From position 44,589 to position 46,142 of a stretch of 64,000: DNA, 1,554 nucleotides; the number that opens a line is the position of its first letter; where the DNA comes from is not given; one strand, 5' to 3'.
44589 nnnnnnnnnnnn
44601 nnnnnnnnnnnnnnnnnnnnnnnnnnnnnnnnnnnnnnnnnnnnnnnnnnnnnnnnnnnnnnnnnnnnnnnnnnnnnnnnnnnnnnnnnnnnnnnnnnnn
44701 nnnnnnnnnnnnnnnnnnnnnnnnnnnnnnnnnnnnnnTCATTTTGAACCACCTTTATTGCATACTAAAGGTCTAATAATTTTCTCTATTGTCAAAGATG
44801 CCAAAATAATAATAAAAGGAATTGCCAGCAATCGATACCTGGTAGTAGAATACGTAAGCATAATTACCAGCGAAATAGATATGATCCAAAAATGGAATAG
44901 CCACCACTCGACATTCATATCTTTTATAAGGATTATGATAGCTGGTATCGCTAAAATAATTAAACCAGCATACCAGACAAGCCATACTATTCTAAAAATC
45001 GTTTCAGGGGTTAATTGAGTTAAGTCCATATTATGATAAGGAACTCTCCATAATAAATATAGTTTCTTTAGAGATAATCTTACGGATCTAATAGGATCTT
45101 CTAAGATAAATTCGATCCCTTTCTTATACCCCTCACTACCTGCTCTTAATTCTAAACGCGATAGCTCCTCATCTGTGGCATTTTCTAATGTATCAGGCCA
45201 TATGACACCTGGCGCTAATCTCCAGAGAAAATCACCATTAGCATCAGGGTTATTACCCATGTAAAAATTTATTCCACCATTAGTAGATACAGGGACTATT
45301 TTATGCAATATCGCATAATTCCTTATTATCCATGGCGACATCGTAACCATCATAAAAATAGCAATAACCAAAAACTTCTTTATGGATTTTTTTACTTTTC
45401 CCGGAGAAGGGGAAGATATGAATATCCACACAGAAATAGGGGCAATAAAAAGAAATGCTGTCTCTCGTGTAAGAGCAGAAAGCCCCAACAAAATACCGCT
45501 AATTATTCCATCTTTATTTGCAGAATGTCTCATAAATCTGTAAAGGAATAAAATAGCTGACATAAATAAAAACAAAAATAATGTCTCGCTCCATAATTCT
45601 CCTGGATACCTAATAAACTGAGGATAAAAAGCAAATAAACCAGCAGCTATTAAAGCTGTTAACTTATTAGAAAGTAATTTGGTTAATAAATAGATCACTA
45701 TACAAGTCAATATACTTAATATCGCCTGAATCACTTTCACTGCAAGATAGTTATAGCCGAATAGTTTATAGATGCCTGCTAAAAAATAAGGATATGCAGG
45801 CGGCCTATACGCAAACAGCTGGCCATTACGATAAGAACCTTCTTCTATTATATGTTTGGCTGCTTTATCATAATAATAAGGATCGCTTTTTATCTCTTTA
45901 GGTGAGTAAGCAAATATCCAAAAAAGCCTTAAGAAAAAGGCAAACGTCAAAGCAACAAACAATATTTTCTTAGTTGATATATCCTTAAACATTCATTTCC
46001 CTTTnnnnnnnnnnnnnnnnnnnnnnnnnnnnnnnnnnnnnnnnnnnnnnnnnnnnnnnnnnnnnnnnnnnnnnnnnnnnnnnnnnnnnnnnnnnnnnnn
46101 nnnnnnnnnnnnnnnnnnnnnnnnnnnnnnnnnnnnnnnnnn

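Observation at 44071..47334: UbiA-type phosphoribosyl/polyprenyl-phosphate transferase + SMR-like flippase + ArnT-like GT-C transferase + PHP phosphoesterase: a lipid-linked pentose donor pathway inside the EPS locus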

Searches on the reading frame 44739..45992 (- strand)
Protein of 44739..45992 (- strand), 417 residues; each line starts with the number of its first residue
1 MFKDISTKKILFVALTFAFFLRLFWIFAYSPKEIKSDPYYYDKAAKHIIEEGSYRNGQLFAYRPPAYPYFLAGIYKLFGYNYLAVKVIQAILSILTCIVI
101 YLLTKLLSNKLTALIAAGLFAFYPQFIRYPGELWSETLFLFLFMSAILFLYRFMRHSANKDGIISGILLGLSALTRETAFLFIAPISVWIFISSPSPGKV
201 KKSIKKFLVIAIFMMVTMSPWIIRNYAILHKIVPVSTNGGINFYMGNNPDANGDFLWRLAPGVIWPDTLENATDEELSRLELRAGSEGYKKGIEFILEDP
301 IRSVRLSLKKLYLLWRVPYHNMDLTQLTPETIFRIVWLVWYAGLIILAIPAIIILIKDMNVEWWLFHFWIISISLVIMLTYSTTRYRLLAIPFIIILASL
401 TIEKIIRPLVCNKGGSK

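Call 3: search_protein_families(library=pfam, proteins=[window:44739-45992:-], max_evalue=0.01)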
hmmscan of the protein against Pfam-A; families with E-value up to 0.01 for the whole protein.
window:44739-45992:- (417 aa): 2 families
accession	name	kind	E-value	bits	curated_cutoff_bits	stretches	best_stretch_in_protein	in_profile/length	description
PF13231.12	PMT_2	-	2.1e-22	80.5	26.1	1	63-222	2-158/160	Dolichyl-phosphate-mannose-protein mannosyltransferase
PF02516.20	STT3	-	0.0003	20.8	24.5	1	16-196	12-194/405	Oligosaccharyl transferase STT3, N-terminal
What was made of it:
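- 44739..45992 (-): Minimal GT-C-fold glycosyltransferase (PMT_2 type, 417 aa). Predicted periplasmic pentofuranosyltransferase using the lipid-linked donor. The candidate catalytic Asp is D37, after TM1. Pfam PMT_2 2.1e-22 (call 3).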

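Call 4: search_protein_families(library=ncbifam, proteins=[window:44739-45992:-], max_evalue=0.01)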
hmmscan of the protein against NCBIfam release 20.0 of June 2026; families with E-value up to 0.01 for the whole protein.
window:44739-45992:- (417 aa): 4 families
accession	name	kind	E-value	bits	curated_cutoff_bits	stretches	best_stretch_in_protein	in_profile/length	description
NF047440.1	LA3751_2_3_fam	subfamily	5.9e-13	48.4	200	1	56-233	74-248/460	LA_3751/LA_3752 family putative glycosyltransferase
NF046093.1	AZOBR_p60025_fam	subfamily_domain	2.7e-07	30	150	1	40-213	76-230/232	AZOBR_p60025 family cell surface glycopolymer formation protein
TIGR04154.1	archaeo_STT3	subfamily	5.3e-07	28.4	450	1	83-218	96-251/831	oligosaccharyl transferase, archaeosortase A system-associated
TIGR03663.1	TIGR03663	subfamily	8.1e-06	25.1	126.25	1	47-224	32-210/435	flippase activity-associated protein Agl23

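Call 9: search_solved_structures(query=window:44739-45992:-, max_evalue=1, show_alignments=2)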
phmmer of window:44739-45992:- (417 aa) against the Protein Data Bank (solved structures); distinct sequences matched with E-value up to 1: 0.
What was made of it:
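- Tried and rejected: The GT-C found no PDB relative at E<=1 (call 9).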

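Call 16: find_homologous_proteins(query=window:44739-45992:-, max_evalue=0.00001)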
Query window:44739-45992:- (417 aa): 171 proteins with E <= 0.00001 among 8000 candidates; the best 120 are listed.
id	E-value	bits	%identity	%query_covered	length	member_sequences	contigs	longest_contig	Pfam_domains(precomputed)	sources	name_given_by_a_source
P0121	3.9e-273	924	100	100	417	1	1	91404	PF13231.13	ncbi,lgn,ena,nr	ncbi:MAG: glycosyltransferase family 39 protein [Candidatus Omnitrophica bacterium]|nr:glycosyltrans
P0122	1.7e-141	490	55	96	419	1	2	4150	PF13231.13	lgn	-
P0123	1.2e-124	435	50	96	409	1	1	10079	PF13231.13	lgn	-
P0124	4.7e-123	430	48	97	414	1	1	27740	PF13231.13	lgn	-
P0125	4.4e-116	407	48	96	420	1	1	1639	PF13231.13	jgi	-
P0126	7.6e-115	403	45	98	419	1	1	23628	PF13231.13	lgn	-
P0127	1.9e-109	385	46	95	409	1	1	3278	PF13231.13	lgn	-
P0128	3.6e-107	377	44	98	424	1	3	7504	PF13231.13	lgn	-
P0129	7.2e-107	376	47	96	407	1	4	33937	PF13231.13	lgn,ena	-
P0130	2.6e-105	371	44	91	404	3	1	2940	PF13231.13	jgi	-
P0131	5.4e-105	370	44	96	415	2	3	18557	PF13231.13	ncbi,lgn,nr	ncbi:MAG: glycosyltransferase family 39 protein [Candidatus Omnitrophica bacterium]|nr:glycosyltrans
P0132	8.5e-105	369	45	91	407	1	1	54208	PF13231.13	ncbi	-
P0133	8.6e-102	360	44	96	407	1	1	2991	PF13231.13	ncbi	-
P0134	1.2e-100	356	42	98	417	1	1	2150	PF13231.13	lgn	-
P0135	3.7e-94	334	43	97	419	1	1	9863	PF13231.13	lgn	-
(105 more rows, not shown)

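Call 22: find_related_loci(query=A1, collection=genome_contigs, flank=10000)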
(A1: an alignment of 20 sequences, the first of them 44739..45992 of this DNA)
Query A1 (417 aa) in genome_contigs; peptide patterns used: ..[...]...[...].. (x = any residue, [..] = any of these).
599 stretches matched a pattern (row limit reached: there are more); 584 encode a relative of the query (tblastn E <= 1e-3); the best 80 are kept; 80 distinct loci.
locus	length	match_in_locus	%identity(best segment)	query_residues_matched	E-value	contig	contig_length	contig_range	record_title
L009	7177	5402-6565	38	12-407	7e-74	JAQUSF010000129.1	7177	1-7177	MAG: Candidatus Zixiibacteriota bacterium isolate STD1_90 NODE_34608_length_7177_cov_3.592199_Sandtown_D1, whole genome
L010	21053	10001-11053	35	31-388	2e-58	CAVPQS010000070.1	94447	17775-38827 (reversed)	MAG: uncultured bacterium isolate MFD10097.bin.1.9 genome assembly, contig: contig_5998, whole genome shotgun sequence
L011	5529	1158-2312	32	37-416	2e-42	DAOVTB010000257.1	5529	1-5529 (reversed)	MAG TPA_asm: Candidatus Muiribacteriota bacterium isolate CSMAG_1642 CSMAG_1642_k141_83060_length_5529_cov_9.0000, whole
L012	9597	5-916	31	95-407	1e-41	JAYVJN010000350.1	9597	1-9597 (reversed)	MAG: Acidobacteriota bacterium isolate GL53_Down_metabat_36 GL53_Down_metabat_36_349, whole genome shotgun sequence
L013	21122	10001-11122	30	36-404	1e-39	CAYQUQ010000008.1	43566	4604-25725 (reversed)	MAG TPA_asm: uncultured Planctomycetia bacterium isolate SRP200020_co1_304 genome assembly, contig: NODE_1114_length_435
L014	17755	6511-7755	31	4-409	8e-39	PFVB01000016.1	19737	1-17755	MAG: Ignavibacteriales bacterium CG_4_9_14_3_um_filter_34_10 CG_4_9_14_3_um_filter_150_scaffold_2327_c, whole genome sho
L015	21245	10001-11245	32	10-417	4e-39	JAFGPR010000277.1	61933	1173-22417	MAG: Ignavibacteriales bacterium isolate Zod_Metabat.701 k87_11509492, whole genome shotgun sequence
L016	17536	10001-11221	29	22-417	1e-38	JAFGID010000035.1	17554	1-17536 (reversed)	MAG: Ignavibacteriales bacterium isolate Zod_Metabat.179 k87_1087962, whole genome shotgun sequence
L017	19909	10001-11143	28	37-402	2e-38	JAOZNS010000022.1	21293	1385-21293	MAG: Candidatus Zixiibacteriota bacterium isolate GMC4.concoct.267_sub GMC4_2265_length_21293_cov_6.942226, whole genome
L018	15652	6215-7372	29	37-407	5e-38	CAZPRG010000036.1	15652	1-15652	MAG TPA_asm: uncultured Ignavibacteria bacterium isolate binchicken_co81_452 genome assembly, contig: NODE_5541_length_1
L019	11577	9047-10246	28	10-412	1e-37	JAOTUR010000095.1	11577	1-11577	MAG: Candidatus Krumholzibacteriia bacterium isolate 13_May_SF_Bin18 13_May_SF_Bin18_scaffold_4654_c1, whole genome shot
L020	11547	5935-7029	31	37-417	1e-37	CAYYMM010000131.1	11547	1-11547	MAG TPA_asm: uncultured bacterium isolate binchicken_co20_385 genome assembly, contig: NODE_10311_length_11547_cov_4.926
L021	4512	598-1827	27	2-403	5e-37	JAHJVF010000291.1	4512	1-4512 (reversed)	MAG: Bacteroidetes bacterium isolate OSL_B.mb.4 OSL_B.mb.4_k141_45184, whole genome shotgun sequence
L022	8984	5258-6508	30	10-407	7e-37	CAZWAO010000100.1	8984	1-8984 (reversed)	MAG TPA_asm: uncultured Ignavibacteria bacterium isolate binchicken_co81_427 genome assembly, contig: NODE_13161_length_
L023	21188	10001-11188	31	17-402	2e-36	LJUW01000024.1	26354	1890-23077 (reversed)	MAG: candidate division Zixibacteria bacterium SM23_73_2 WORSMTZ_2469, whole genome shotgun sequence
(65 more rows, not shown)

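Call 24: find_encoding_contigs(protein=P0126, flank=8000, max_places=1)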
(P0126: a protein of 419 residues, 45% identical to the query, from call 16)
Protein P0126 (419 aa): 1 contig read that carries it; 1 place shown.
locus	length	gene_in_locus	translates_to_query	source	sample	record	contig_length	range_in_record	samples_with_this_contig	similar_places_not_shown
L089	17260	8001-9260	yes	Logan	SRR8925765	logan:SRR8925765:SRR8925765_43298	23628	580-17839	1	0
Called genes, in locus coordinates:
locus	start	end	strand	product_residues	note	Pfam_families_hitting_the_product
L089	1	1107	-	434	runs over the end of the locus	PF00309:Sigma54_AID, PF04963:Sigma54_CBD, PF04552:Sigma54_DBD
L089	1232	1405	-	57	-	-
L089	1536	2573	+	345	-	PF00376:MerR, PF12728:HTH_17 (weak), PF13411:MerR_1, PF02563:Poly_export, PF22461:SLBB_2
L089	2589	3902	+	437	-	PF02706:Wzz (weak), PF13807:GNVR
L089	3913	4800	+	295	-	PF20703:nSTAND1 (weak), PF01637:ATPase_2 (weak), PF13191:AAA_16, PF20720:nSTAND3 (weak), PF13245:AAA_19 (weak), PF09848:SLFN-g3_helicase (weak), PF13173:AAA_14 (weak), PF13401:AAA_22, +1 more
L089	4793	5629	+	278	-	PF01656:CbiA (faint), PF10609:ParA (faint), PF13614:AAA_31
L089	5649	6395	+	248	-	PF00112:Peptidase_C1, PF13529:Peptidase_C39_2 (weak)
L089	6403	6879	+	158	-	PF00908:dTDP_sugar_isom, PF14667:Polysacc_synt_C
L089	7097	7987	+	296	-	PF01040:UbiA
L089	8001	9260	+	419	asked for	PF13231:PMT_2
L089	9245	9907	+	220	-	PF02811:PHP, PF13263:PHP_C (faint)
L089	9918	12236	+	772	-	PF19543:GH123_N (faint), PF22680:Glyco_hydro_123_N_2, PF13320:GH123_cat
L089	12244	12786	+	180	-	PF00132:Hexapep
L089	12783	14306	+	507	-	PF01554:MatE (faint), PF01943:Polysacc_synt, PF13440:Polysacc_synt_3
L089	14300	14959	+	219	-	PF00132:Hexapep, PF14602:Hexapep_2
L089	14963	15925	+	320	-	PF00535:Glycos_transf_2, PF10111:Glyco_tranf_2_2, PF13641:Glyco_tranf_2_3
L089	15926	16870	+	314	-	PF00535:Glycos_transf_2, PF10111:Glyco_tranf_2_2, PF13641:Glyco_tranf_2_3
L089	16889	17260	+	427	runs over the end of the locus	PF04932:Wzy_C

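Call 25: find_encoding_contigs(protein=P0124, flank=8000, max_places=1)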
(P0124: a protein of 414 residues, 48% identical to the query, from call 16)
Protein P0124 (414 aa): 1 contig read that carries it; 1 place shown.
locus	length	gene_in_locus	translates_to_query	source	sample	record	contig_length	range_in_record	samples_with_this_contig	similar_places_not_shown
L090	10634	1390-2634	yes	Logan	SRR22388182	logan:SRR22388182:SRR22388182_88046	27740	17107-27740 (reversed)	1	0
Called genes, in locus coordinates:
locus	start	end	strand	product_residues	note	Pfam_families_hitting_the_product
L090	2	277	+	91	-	?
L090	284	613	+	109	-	-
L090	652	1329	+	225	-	PF13489:Methyltransf_23, PF13847:Methyltransf_31 (weak), PF08241:Methyltransf_11, PF08242:Methyltransf_12, PF13649:Methyltransf_25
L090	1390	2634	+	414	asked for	PF13231:PMT_2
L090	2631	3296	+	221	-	-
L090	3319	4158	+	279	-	-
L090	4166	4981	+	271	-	PF02129:Peptidase_S15 (faint), PF12146:Hydrolase_4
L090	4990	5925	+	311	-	-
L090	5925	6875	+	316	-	PF00535:Glycos_transf_2, PF13641:Glyco_tranf_2_3, PF13632:Glyco_trans_2_3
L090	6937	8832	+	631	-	PF13537:GATase_7, PF00733:Asn_synthase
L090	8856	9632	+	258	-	PF01061:ABC2_membrane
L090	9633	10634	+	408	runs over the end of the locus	PF00005:ABC_tran, PF14524:Wzt_C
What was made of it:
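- These cassettes sit in different polysaccharide contexts, both Wzx/Wzy-type and ABC/Wzt-type (calls 24, 25).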

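Call 26: find_encoding_contigs(protein=P0132, flank=8000, max_places=1)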
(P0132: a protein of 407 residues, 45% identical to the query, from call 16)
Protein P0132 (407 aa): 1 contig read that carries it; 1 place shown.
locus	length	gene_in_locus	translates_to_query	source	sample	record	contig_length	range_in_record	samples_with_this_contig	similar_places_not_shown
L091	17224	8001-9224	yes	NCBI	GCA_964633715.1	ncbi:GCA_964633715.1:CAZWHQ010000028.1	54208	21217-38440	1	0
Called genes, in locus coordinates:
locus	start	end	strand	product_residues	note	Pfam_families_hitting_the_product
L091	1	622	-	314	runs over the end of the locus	PF13480:Acetyltransf_6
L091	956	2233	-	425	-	-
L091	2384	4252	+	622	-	PF14508:GH97_N, PF10566:Glyco_hydro_97, PF14509:GH97_C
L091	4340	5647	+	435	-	PF01964:ThiC_Rad_SAM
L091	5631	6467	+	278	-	PF01261:AP_endonuc_2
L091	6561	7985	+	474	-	PF00171:Aldedh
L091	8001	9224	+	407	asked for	PF13231:PMT_2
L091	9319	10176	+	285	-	PF05681:Fumerase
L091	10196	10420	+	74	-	PF14697:Fer4_21 (faint), PF12797:Fer4_2 (faint), PF12837:Fer4_6 (faint), PF13237:Fer4_10 (weak), PF12838:Fer4_7, PF00037:Fer4 (weak)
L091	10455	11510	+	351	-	PF01855:POR_N, PF17147:PFOR_II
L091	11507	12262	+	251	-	PF02775:TPP_enzyme_C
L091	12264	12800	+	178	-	PF01558:POR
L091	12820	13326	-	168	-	PF13668:Ferritin_2 (weak), PF02915:Rubrerythrin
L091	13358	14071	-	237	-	PF02683:DsbD_TM, PF13386:DsbD_2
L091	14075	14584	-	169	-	PF08534:Redoxin, PF00578:AhpC-TSA, PF00085:Thioredoxin (weak), PF13098:Thioredoxin_2 (weak), PF13905:Thioredoxin_8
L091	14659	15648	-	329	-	PF00108:Thiolase_N (faint), PF08545:ACP_syn_III, PF08541:ACP_syn_III_C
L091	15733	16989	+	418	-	-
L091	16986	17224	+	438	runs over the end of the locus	PF00246:Peptidase_M14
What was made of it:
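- One relative at 45% identity (L091) lies among housekeeping genes (call 26).
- Tried and rejected: This GT-C is 45% identical but has no UbiA or PHP nearby (call 26).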

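Call 55: predict_structure(alignment_id=A1)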
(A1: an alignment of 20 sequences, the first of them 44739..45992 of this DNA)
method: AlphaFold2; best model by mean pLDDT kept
length: 417 residues; sequences in the alignment: 20
mean_pLDDT: 92.8   pTM: 0.91
mean pLDDT of the five models: 92.8, 92.1, 91.7, 91.0, 90.1
residues with pLDDT >= 90: 354; 70-90: 49; 50-70: 8; < 50: 6
segments of 3 or more residues with pLDDT < 50: 414-417
pLDDT, mean of each block of 10 residues (from residue 1): 71 97 95 90 96 93 97 97 97 98 96 97 94 94 98 95 98 96 96 83 96 98 97 95 96 94 93 95 97 98 96 83 82 90 95 91 93 93 88 97 90 49
secondary structure, 60 per line:
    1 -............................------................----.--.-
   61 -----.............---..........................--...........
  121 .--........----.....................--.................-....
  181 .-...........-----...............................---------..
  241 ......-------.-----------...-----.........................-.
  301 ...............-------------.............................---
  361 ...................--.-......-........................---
elements in order: H2-29 H36-51 H66-78 H82-107 H110-121 H124-131 H136-156 H159-175 H177-181 H183-193 H199-229 H239-246 H274-298 H300-315 H329-357 H361-379 H384-389 H391-414
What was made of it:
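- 44739..45992 (-): AlphaFold model pLDDT 92.8 (call 55).
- On GT-C fold glycosyltransferases: The model has pLDDT 92.8 (call 55).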

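Call 60: fold_search(model_id=the predicted structure, library=pdb)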
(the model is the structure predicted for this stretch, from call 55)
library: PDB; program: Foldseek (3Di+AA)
matches with E <= 10: 332; with E <= 0.001: 23
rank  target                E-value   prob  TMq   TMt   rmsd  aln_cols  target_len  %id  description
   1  8age_A                2.4e-07  1.00  0.58  0.39  11.0       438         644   14  Structure of yeast oligosaccharylransferase complex with acceptor peptide bound (released 2022-12-07)
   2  6s7t_A                2.8e-07  1.00  0.55  0.35  14.4       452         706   15  Cryo-EM structure of human oligosaccharyltransferase complex OST-B (released 2019-12-18)
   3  3wak                  3.4e-07  1.00  0.59  0.30  13.9       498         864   14  Crystal structure of the Archaeoglobus fulgidus oligosaccharyltransferase (O29867_ARCFU) in the apo form (released 2013-10-30)
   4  8agc_A                5.4e-07  1.00  0.57  0.36  12.4       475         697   15  Structure of yeast oligosaccharylransferase complex with lipid-linked oligosaccharide and non-acceptor peptide bound (released 2022-12-07)
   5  8agb_A                6.6e-07  1.00  0.58  0.39  11.5       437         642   15  Structure of yeast oligosaccharylransferase complex with lipid-linked oligosaccharide bound (released 2022-12-07)
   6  5gmy_A                8.5e-07  1.00  0.61  0.32  11.0       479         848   14  Crystal structure of the Archaeoglobus fulgidus oligosaccharyltransferase (O29867_ARCFU) tethered with an acceptor pep (released 2017-02-01)
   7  9n9j_I                8.9e-07  1.00  0.60  0.37  14.5       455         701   14  Structure of a GRP94 folding intermediate engaged with a CCDC134- and FKBP11-bound secretory translocon (released 2025-11-19)
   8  8b6l_I                1.1e-06  1.00  0.59  0.38  11.4       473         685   12  Subtomogram average of the human Sec61-TRAP-OSTA-translocon (released 2022-12-07)
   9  6ezn_F                1.2e-06  1.00  0.57  0.38  14.8       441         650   14  Cryo-EM structure of the yeast oligosaccharyltransferase (OST) complex (released 2018-01-17)
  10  7e9s_A                2.2e-06  1.00  0.61  0.32   9.7       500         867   15  Archaeal oligosaccharyltransferase AglB from Archaeoglobus fulgidus in complex with an inhibitory peptide and a dolich (released 2021-09-08)
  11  7oci_F                2.4e-06  1.00  0.56  0.38  12.1       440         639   14  Cryo-EM structure of yeast Ost6p containing oligosaccharyltransferase complex (released 2022-02-16)
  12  6c26_A                2.5e-06  1.00  0.55  0.37  12.1       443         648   15  The Cryo-EM structure of a eukaryotic oligosaccharyl transferase complex (released 2018-01-31)
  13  3waj                  3.0e-06  1.00  0.57  0.31  15.0       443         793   13  Crystal structure of the Archaeoglobus fulgidus oligosaccharyltransferase (O29867_ARCFU) complex with Zn and sulfate (released 2013-10-30)
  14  6s7o_A                5.2e-06  1.00  0.58  0.38  11.6       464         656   13  Cryo-EM structure of human oligosaccharyltransferase complex OST-A (released 2019-12-18)
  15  8pn9_A                5.8e-06  1.00  0.57  0.38  11.3       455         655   14  Structure of human oligosaccharyltransferase OST-A complex bound to NGI-1 (released 2024-05-08)
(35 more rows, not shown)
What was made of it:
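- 44739..45992 (-): Foldseek matches STT3/AglB/PglB/ArnT/Pmt/Emb/AftB (call 60).
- On GT-C fold glycosyltransferases: The Foldseek top hits are all GT-C enzymes, with probability 1.00 and TMq up to 0.61 (call 60).
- On ArnT (GT83) orthologue: The TMq to ArnT is 0.41-0.42 (call 60).
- Closest known: Arn lipid A modification. Same: The GT-C shares the GT-C_A fold and the PMT_2 Pfam family with ArnT-like proteins (calls 3, 60).
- The GT-C fold is confirmed (calls 55, 60).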
